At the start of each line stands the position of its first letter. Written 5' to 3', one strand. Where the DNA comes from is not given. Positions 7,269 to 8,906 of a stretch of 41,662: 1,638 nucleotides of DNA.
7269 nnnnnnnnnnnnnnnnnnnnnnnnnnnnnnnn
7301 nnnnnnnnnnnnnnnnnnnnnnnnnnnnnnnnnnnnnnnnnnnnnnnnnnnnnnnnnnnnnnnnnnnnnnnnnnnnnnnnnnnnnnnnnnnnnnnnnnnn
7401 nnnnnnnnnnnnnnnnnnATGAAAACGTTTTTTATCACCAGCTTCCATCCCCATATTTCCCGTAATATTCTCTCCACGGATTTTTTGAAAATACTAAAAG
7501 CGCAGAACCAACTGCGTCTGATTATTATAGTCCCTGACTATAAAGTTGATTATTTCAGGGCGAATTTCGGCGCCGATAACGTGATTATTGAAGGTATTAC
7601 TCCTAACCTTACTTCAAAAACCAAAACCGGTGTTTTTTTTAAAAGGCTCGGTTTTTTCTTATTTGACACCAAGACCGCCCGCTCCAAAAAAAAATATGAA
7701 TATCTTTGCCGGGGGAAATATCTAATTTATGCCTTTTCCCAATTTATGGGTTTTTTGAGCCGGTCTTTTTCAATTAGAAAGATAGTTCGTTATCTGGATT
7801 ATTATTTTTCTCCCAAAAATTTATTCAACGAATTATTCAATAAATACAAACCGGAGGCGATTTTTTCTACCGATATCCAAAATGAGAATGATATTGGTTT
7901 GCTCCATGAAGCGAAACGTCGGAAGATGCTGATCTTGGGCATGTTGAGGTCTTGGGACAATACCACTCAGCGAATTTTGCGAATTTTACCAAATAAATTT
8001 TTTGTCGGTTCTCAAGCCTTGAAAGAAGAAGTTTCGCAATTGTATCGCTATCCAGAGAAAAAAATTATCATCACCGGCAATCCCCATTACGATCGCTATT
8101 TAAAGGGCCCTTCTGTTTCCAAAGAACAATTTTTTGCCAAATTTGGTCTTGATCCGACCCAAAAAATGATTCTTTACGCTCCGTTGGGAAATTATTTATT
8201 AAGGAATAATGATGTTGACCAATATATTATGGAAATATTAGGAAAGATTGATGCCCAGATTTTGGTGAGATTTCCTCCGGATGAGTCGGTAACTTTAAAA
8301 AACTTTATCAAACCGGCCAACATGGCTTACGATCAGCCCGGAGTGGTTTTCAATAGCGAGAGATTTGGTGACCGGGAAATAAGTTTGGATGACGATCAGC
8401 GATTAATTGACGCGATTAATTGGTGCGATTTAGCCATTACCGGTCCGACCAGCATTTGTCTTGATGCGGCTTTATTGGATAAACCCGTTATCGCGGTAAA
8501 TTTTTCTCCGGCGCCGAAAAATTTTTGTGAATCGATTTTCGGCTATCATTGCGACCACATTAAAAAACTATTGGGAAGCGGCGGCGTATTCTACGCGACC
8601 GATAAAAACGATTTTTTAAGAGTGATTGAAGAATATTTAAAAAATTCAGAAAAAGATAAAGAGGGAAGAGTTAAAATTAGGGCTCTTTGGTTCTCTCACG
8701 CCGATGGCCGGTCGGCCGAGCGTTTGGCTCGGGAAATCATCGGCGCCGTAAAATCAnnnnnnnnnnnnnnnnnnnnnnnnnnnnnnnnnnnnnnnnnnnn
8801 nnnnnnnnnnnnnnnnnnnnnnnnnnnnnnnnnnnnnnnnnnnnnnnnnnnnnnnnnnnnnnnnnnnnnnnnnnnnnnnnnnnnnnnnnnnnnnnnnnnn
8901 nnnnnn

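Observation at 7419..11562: Three tandem, translationally coupled TagB/TagF-like paralogs, with a fourth at 19807-21174 and no CDP-alditol genes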

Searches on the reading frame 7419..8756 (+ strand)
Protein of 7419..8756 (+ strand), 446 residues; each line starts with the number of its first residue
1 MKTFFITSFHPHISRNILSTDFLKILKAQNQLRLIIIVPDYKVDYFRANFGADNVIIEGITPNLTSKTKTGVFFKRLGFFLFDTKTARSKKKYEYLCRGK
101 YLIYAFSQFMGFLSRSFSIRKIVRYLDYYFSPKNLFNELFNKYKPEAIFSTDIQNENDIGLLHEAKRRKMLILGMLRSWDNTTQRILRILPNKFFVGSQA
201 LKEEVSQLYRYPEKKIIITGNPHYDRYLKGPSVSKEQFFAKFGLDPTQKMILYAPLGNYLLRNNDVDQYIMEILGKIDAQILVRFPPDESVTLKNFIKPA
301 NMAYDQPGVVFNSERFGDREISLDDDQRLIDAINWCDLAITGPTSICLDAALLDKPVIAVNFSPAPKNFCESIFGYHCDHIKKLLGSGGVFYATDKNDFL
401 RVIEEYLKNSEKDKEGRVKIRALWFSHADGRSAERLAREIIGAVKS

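Call 4: search_protein_families(library=pfam, proteins=[window:7419-8756:+], max_evalue=10)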
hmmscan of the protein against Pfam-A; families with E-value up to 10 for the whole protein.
window:7419-8756:+ (446 aa): 2 families
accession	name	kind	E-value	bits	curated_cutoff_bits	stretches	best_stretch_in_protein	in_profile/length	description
PF04464.20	Glyphos_transf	-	1.5e-14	54.2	22.1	1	193-441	137-366/367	CDP-Glycerol:Poly(glycerophosphate) glycerophosphotransferase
PF05673.19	DUF815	-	0.051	13.2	23.8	1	391-441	191-242/249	Protein of unknown function (DUF815)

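Call 5: search_protein_families(library=ncbifam, proteins=[window:7419-8756:+], max_evalue=10)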
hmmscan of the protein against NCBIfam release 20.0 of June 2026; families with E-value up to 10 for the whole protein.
window:7419-8756:+ (446 aa): 4 families
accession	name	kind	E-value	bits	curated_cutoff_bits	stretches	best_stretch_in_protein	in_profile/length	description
NF046086.1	BFO_1060_trans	domain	5.2e-16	58.7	200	2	192-274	106-188/365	BFO_1060 family glycosyltransferase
NF010135.0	PRK13609.1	equivalog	0.0011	17.9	500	1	192-283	149-235/388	diglucosyl diacylglycerol synthase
TIGR04396.2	surf_polysacc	subfamily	0.0017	17.6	125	2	321-440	249-359/427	surface carbohydrate biosynthesis protein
TIGR03568.1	NeuC_NnaA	equivalog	0.014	14.3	235.9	1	193-255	147-210/365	UDP-N-acetylglucosamine 2-epimerase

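Call 12: search_solved_structures(query=A1, max_evalue=10, show_alignments=3)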
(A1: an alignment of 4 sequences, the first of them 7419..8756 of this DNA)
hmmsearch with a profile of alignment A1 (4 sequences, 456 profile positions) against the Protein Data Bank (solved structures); distinct sequences matched with E-value up to 10: 1.
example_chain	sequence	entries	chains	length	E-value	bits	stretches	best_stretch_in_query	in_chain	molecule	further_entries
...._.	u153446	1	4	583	1.7e-06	30.4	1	314-453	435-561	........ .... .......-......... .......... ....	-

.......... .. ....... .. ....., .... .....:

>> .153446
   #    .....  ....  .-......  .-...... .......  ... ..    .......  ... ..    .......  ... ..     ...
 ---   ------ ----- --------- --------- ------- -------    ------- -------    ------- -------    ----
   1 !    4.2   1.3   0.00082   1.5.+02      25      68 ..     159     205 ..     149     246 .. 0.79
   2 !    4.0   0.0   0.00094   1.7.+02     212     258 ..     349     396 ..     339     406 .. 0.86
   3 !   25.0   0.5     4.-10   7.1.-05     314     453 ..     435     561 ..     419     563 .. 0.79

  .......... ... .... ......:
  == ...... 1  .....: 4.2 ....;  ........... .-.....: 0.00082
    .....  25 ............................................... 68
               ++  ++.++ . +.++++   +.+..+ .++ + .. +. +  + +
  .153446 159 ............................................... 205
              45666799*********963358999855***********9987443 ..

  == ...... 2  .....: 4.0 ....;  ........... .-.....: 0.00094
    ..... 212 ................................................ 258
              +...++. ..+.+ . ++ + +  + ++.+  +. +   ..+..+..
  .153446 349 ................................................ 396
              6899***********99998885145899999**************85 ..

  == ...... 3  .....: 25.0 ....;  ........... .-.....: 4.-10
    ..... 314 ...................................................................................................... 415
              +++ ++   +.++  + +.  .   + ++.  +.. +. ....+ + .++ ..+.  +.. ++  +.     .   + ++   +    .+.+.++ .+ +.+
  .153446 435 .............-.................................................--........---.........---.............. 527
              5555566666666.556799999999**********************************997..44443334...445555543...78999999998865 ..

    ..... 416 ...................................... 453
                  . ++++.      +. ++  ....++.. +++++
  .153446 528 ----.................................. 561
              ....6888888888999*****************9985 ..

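Call 16: find_homologous_proteins(query=A1, max_evalue=0.00001)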
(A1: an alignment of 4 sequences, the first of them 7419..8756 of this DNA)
Query A1 (4 sequences) (446 aa, profile of the alignment): 176 proteins with E <= 0.00001 among 7448 candidates; the best 120 are listed.
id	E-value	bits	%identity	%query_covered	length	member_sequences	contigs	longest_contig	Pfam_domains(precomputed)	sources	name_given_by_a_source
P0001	1.2e-201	689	100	100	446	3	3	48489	PF04464.21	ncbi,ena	-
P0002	8.4e-185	633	25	99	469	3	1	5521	PF04464.21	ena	-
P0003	9.1e-183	626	86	100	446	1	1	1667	PF04464.21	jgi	-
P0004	7.1e-141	488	57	100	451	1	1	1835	PF04464.21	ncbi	-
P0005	1.7e-138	480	57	99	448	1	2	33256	PF04464.21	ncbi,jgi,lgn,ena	-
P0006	3.2e-136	473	57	100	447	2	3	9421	PF04464.21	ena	-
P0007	8.2e-136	472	55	99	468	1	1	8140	PF04464.21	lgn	-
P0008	1.3e-135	471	56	99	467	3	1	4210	PF04464.21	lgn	-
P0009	2.0e-135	470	55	99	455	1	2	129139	PF04464.21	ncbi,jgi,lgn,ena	-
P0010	1.3e-134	468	56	100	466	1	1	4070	PF04464.21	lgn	-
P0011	1.8e-134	467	56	99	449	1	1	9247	PF04464.21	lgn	-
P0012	2.8e-134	466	53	100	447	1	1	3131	PF04464.21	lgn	-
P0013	3.1e-134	466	54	97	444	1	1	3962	PF04464.21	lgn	-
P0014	1.8e-133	464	52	99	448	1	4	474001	PF04464.21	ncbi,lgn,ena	-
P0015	4.6e-133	462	55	99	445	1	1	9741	PF04464.21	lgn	-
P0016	6.9e-133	462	54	100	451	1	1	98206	PF04464.21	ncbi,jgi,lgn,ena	-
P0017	8.7e-133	462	53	99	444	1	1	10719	PF04464.21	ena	-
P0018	8.8e-133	462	54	99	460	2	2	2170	PF04464.21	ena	-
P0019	1.7e-132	461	57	98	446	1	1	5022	PF04464.21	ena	-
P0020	4.2e-132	459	52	100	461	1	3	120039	PF04464.21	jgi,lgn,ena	-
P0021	5.0e-132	459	51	99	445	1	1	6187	PF04464.21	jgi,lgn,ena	-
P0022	6.0e-132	459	55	100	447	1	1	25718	PF04464.21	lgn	-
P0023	7.0e-132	459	56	100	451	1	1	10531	PF04464.21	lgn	-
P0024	2.2e-131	457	56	96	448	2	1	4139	PF04464.21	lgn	-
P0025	4.3e-131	456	50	100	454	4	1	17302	PF04464.21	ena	-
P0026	6.1e-131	456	56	100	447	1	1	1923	PF04464.21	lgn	-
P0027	2.0e-130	454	56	99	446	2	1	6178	PF04464.21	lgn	-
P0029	8.5e-130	452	54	99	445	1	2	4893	PF04464.21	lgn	-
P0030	1.8e-129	451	48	100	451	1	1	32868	PF04464.21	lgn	-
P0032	4.1e-129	449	51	100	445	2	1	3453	PF04464.21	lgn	-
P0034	1.0e-128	448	54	100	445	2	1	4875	PF04464.21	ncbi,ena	ncbi:MAG: CDP-glycerol glycerophosphotransferase family protein [Patescibacteria group bacterium]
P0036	2.6e-128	447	56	99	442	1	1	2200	PF04464.21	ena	-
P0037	3.5e-128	446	57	99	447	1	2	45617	PF04464.21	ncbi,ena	-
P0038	5.8e-128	446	55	99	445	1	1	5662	PF04464.21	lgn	-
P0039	5.9e-128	446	54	99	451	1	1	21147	PF04464.21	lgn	-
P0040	1.1e-127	445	51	99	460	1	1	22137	PF04464.21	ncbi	-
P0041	2.9e-127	443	55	99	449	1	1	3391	PF04464.21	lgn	-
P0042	6.1e-127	442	31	100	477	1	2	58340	PF04464.21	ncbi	-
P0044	2.6e-126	440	56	99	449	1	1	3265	PF04464.21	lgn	-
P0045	3.0e-126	440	49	99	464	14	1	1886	PF04464.21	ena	-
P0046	3.4e-126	440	52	99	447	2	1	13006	PF04464.21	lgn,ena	-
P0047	3.7e-126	440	50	100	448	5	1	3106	PF04464.21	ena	-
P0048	1.3e-125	438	54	100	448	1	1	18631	PF04464.21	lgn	-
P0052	7.1e-125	435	50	98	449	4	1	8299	PF04464.21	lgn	-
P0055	4.4e-124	433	50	99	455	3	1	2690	PF04464.21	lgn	-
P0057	1.2e-123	431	52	97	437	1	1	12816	PF04464.21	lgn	-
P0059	2.1e-123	431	48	100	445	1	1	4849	PF04464.21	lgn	-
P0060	3.0e-123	430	49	100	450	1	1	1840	PF04464.21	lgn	-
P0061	1.2e-122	428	53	100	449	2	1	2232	PF04464.21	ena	-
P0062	1.4e-122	428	52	99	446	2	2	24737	PF04464.21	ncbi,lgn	ncbi:MAG: CDP-glycerol glycerophosphotransferase family protein [Patescibacteria group bacterium]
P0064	2.0e-122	427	54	92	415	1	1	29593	PF04464.21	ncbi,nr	ncbi:CDP-glycerol glycerophosphotransferase family protein [Candidatus Parcubacteria bacterium]|nr:C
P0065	3.7e-122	427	51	100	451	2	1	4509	PF04464.21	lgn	-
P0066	5.9e-122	426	52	99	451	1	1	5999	PF04464.21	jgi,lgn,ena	-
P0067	9.6e-122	425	51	99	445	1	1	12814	PF04464.21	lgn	-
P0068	1.1e-121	425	52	99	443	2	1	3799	PF04464.21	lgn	-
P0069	1.8e-121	424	51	99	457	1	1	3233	PF04464.21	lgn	-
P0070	2.6e-121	424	51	99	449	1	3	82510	PF04464.21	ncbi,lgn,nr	ncbi:MAG: CDP-glycerol glycerophosphotransferase family protein [Candidatus Vogelbacteria bacterium]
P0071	5.5e-121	423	50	100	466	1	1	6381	PF04464.21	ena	-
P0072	6.5e-121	422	49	99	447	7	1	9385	PF04464.21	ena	-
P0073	6.6e-121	422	25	99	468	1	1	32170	PF04464.21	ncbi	-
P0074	8.9e-120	419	28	100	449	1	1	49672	PF04464.21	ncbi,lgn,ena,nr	ncbi:MAG: hypothetical protein G01um101433_317 [Parcubacteria group bacterium Gr01-1014_33]|nr:MAG: 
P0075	1.3e-119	418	41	100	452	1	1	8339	PF04464.21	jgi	jgi:hypothetical protein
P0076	1.5e-119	418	48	100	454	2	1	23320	PF04464.21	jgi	-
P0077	2.0e-119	418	51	100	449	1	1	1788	PF04464.21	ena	-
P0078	3.3e-119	417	50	100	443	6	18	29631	PF04464.21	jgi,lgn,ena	-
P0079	3.9e-119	417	50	93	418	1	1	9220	PF04464.21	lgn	-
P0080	6.5e-119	416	49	100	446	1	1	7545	PF04464.21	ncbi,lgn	-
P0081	1.5e-118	415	47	99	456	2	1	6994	PF04464.21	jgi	-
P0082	3.7e-118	413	47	100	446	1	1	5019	PF04464.21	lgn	-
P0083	5.3e-118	413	50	99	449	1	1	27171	PF04464.21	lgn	-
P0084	9.6e-118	412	47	99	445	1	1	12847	PF04464.21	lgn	-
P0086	2.6e-117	411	47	100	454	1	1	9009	PF04464.21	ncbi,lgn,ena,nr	ncbi:MAG: hypothetical protein G01um101472_521 [Parcubacteria group bacterium Gr01-1014_72]|nr:MAG: 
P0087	3.2e-117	410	44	99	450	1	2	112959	PF04464.21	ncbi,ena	-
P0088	5.6e-117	409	52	87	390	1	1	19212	PF04464.21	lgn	-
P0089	6.3e-117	409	40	100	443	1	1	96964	PF04464.21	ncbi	-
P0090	1.0e-116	409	43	99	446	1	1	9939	PF04464.21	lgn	-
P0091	2.7e-116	407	41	100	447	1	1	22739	PF04464.21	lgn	-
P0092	4.8e-116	406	47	99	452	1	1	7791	PF04464.21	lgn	-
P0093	1.1e-115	405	49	99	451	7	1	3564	PF04464.21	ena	-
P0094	1.6e-115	405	50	99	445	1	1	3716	PF04464.21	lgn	-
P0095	3.3e-115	404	48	100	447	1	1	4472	PF04464.21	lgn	-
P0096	7.3e-115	402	50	98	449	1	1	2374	PF04464.21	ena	-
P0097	8.3e-115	402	51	99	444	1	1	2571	PF04464.21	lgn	-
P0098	1.2e-114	402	29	98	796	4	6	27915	PF04464.21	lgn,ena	-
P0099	1.8e-114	401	47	99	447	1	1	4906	PF04464.21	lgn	-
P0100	4.1e-114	400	50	99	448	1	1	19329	PF13439.13,PF04464.21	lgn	-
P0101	4.8e-114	400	49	96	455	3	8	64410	PF04464.21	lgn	-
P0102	5.3e-114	400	41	99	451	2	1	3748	PF04464.21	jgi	-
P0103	9.8e-114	399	50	100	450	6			PF04464.21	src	-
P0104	1.0e-113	399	46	100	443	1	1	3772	PF04464.21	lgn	-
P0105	6.8e-113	396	49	100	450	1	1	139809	PF04464.21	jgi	jgi:hypothetical protein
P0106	8.3e-113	396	47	99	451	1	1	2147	PF04464.21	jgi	jgi:CDP-glycerol glycerophosphotransferase (TagB/SpsB family)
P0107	4.7e-112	393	36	98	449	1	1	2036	PF04464.21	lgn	-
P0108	5.7e-112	393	36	99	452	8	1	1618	PF04464.21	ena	-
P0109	7.1e-112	393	47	99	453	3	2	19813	PF04464.21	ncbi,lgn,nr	ncbi:MAG: CDP-glycerol glycerophosphotransferase family protein [bacterium]|nr:CDP-glycerol glycerop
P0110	1.4e-111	392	42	100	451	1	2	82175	PF04464.21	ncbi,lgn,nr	ncbi:MAG: CDP-glycerol glycerophosphotransferase family protein [bacterium]|nr:CDP-glycerol glycerop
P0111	3.4e-111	390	25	99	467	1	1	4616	PF04464.21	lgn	-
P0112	4.1e-111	390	46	100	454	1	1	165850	PF04464.21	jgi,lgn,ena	-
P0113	7.8e-111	389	48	99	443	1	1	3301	PF04464.21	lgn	-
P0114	4.6e-110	387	35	100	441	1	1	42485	PF04464.21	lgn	-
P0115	7.4e-110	386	41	99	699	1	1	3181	PF13649.13,PF04464.21,PF08241.19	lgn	-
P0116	8.4e-110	386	47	99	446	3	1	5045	PF04464.21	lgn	-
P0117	1.2e-109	385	48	99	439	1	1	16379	PF04464.21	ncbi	-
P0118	2.2e-108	381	47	98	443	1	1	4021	PF04464.21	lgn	-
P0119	8.0e-106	373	37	99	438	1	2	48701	PF04464.21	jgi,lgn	-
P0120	4.4e-105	370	44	99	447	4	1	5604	PF04464.21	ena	-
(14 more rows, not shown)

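Call 19: find_encoding_contigs(protein=P0001, flank=10000, max_places=3)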
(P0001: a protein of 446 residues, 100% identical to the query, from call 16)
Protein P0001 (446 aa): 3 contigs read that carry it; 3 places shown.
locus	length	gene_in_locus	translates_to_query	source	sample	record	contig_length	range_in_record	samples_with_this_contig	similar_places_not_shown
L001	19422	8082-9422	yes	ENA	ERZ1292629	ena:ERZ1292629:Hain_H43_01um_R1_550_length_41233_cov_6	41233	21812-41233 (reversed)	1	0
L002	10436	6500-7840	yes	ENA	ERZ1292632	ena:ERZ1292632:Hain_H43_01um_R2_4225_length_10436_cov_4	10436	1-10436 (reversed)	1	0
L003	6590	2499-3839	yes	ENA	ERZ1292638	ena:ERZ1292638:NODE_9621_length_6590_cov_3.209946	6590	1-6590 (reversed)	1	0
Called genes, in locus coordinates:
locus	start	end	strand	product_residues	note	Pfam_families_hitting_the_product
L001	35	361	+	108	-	PF03706:LPG_synthase_TM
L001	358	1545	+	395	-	PF13439:Glyco_transf_4, PF20706:GT4-conflict, PF00534:Glycos_transf_1, PF13524:Glyco_trans_1_2, PF13692:Glyco_trans_1_4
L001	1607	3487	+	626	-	PF13522:GATase_6, PF13537:GATase_7, PF02540:NAD_synthase (weak), PF00733:Asn_synthase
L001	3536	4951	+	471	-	PF02310:B12-binding, PF04055:Radical_SAM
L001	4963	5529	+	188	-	PF13847:Methyltransf_31 (weak), PF08241:Methyltransf_11, PF13489:Methyltransf_23 (weak)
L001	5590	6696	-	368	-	PF04055:Radical_SAM, PF13353:Fer4_12 (weak)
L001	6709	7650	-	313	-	PF00535:Glycos_transf_2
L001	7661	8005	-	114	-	PF01541:GIY-YIG, PF10544:T5orf172 (weak)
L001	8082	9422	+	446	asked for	PF04464:Glyphos_transf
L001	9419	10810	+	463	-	PF04464:Glyphos_transf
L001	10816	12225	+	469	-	PF04464:Glyphos_transf (weak)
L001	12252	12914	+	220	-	PF01209:Ubie_methyltran (faint), PF13489:Methyltransf_23, PF08241:Methyltransf_11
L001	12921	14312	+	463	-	-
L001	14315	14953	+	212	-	PF13489:Methyltransf_23, PF08241:Methyltransf_11, PF13649:Methyltransf_25 (weak)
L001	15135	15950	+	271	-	PF01209:Ubie_methyltran, PF02353:CMAS, PF05175:MTS, PF06325:PrmA, PF13489:Methyltransf_23, PF07021:MetW, PF08003:Methyltransf_9, PF13847:Methyltransf_31, +4 more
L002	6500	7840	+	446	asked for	PF04464:Glyphos_transf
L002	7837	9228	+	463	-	PF04464:Glyphos_transf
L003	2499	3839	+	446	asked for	PF04464:Glyphos_transf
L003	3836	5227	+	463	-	PF04464:Glyphos_transf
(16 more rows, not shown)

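Call 20: find_encoding_contigs(protein=P0014, flank=10000, max_places=1)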
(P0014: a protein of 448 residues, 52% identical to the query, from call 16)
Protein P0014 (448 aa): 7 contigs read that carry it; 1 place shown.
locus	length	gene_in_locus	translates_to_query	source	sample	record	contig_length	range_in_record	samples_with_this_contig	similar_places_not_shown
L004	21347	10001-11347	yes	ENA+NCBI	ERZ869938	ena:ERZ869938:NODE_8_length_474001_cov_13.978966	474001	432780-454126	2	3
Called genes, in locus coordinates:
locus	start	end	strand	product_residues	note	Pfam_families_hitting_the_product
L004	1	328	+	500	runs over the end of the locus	PF00932:LTD, PF00801:PKD, PF18911:PKD_4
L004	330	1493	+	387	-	PF13439:Glyco_transf_4, PF13579:Glyco_trans_4_4 (weak), PF20706:GT4-conflict (weak), PF00534:Glycos_transf_1, PF13692:Glyco_trans_1_4, PF13524:Glyco_trans_1_2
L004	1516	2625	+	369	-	PF13439:Glyco_transf_4, PF13579:Glyco_trans_4_4, PF20706:GT4-conflict, PF00534:Glycos_transf_1, PF13692:Glyco_trans_1_4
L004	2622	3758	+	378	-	PF13439:Glyco_transf_4, PF20706:GT4-conflict, PF00534:Glycos_transf_1, PF13692:Glyco_trans_1_4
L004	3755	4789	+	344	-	PF00534:Glycos_transf_1, PF13692:Glyco_trans_1_4, PF13524:Glyco_trans_1_2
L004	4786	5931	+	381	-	PF13439:Glyco_transf_4 (weak), PF00534:Glycos_transf_1, PF13692:Glyco_trans_1_4, PF13524:Glyco_trans_1_2 (weak)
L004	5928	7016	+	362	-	PF13439:Glyco_transf_4, PF20706:GT4-conflict, PF00534:Glycos_transf_1, PF13692:Glyco_trans_1_4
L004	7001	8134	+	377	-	PF01075:Glyco_transf_9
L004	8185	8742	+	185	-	PF08241:Methyltransf_11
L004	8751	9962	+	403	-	PF13439:Glyco_transf_4 (weak), PF20706:GT4-conflict, PF00534:Glycos_transf_1, PF13692:Glyco_trans_1_4, PF13524:Glyco_trans_1_2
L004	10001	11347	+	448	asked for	PF04464:Glyphos_transf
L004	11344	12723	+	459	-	PF04464:Glyphos_transf (weak)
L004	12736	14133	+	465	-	-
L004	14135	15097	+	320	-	PF00535:Glycos_transf_2, PF10111:Glyco_tranf_2_2 (weak)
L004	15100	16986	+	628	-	PF13522:GATase_6, PF12481:DUF3700 (weak), PF13537:GATase_7, PF00733:Asn_synthase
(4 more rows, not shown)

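Call 21: find_encoding_contigs(protein=P0112, flank=10000, max_places=1)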
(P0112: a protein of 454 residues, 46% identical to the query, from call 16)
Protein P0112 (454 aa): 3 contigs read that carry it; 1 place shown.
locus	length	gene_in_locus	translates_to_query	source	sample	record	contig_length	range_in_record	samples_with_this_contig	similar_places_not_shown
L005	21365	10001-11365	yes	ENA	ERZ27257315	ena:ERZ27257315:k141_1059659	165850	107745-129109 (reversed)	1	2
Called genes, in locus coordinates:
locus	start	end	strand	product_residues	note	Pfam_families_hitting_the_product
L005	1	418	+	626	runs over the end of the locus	PF01935:DUF87 (faint), PF02534:T4SS-DNA_transf, PF10412:TrwB_AAD_bind, PF12696:TraG-D_C (weak)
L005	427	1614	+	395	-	PF13439:Glyco_transf_4, PF13579:Glyco_trans_4_4 (weak), PF00534:Glycos_transf_1, PF13692:Glyco_trans_1_4, PF13524:Glyco_trans_1_2, PF20706:GT4-conflict (weak)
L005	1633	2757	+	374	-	PF13439:Glyco_transf_4, PF13579:Glyco_trans_4_4, PF00534:Glycos_transf_1, PF13692:Glyco_trans_1_4, PF13524:Glyco_trans_1_2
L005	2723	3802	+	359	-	PF13439:Glyco_transf_4 (faint), PF20706:GT4-conflict (weak), PF00534:Glycos_transf_1, PF13692:Glyco_trans_1_4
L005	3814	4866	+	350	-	PF00534:Glycos_transf_1, PF13692:Glyco_trans_1_4, PF13524:Glyco_trans_1_2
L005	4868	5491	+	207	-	PF13489:Methyltransf_23 (weak), PF08242:Methyltransf_12 (faint), PF08241:Methyltransf_11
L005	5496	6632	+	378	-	PF13439:Glyco_transf_4 (weak), PF00534:Glycos_transf_1, PF13692:Glyco_trans_1_4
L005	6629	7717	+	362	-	PF13439:Glyco_transf_4 (weak), PF20706:GT4-conflict (weak), PF00534:Glycos_transf_1, PF13692:Glyco_trans_1_4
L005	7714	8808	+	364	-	PF13439:Glyco_transf_4, PF20706:GT4-conflict, PF00534:Glycos_transf_1, PF13692:Glyco_trans_1_4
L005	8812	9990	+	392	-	PF13439:Glyco_transf_4, PF13579:Glyco_trans_4_4 (faint), PF20706:GT4-conflict, PF00534:Glycos_transf_1, PF13692:Glyco_trans_1_4, PF13524:Glyco_trans_1_2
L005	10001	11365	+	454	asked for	PF04464:Glyphos_transf (faint)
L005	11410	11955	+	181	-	PF08241:Methyltransf_11 (weak)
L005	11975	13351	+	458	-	PF04464:Glyphos_transf (faint)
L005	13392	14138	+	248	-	PF13489:Methyltransf_23, PF08241:Methyltransf_11, PF13649:Methyltransf_25 (weak)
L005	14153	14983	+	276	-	PF05148:Methyltransf_8 (faint), PF08241:Methyltransf_11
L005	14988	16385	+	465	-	PF04464:Glyphos_transf (weak)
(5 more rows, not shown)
